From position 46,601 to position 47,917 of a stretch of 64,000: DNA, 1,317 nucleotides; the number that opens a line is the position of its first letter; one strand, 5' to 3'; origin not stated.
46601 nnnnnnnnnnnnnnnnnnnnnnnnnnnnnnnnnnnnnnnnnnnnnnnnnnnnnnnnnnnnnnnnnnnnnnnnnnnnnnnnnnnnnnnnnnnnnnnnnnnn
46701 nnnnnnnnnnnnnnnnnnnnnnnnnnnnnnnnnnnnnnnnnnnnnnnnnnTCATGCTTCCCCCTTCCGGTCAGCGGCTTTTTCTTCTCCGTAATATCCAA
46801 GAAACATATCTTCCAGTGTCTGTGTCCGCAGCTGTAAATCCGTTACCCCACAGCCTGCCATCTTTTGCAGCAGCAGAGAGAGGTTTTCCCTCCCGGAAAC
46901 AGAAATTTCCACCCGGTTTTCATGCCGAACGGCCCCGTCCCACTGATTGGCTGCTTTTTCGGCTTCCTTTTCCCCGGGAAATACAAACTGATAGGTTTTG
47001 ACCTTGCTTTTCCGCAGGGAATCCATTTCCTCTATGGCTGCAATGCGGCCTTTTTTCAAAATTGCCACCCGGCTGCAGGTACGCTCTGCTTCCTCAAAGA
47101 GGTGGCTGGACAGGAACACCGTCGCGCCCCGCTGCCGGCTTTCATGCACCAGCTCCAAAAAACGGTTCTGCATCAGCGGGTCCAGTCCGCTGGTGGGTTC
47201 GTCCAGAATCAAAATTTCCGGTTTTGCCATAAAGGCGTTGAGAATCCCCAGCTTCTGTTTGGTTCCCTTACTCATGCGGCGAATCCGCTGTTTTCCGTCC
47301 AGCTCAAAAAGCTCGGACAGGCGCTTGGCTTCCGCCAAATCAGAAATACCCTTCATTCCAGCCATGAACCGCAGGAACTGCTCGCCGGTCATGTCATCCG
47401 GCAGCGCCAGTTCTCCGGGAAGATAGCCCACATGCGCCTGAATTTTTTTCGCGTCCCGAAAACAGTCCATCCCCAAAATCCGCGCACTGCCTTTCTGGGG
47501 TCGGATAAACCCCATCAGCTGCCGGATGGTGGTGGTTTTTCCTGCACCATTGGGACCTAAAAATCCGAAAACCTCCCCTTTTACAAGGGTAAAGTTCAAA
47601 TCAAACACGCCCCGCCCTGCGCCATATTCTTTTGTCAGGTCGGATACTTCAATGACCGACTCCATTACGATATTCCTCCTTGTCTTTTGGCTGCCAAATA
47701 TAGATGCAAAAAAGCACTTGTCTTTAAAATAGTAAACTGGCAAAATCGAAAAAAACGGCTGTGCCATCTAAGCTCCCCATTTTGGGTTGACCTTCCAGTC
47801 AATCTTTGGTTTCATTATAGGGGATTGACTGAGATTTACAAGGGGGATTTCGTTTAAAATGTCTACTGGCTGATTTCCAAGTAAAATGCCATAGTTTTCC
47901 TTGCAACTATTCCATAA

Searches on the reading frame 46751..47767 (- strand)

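Call 53: search_protein_families(library=pfam, proteins=[window:46751-47767:-], max_evalue=0.00001)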
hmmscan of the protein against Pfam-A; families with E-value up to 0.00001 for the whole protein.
window:46751-47767:- (338 aa): 2 families
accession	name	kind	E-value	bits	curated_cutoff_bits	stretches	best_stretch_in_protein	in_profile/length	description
PF00005.33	ABC_tran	-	9e-26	91.5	25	1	56-193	3-137/137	ABC transporter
PF13304.12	AAA_21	-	1.9e-15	58.1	27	1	154-222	227-298/304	AAA domain, putative AbiEii toxin, Type IV TA system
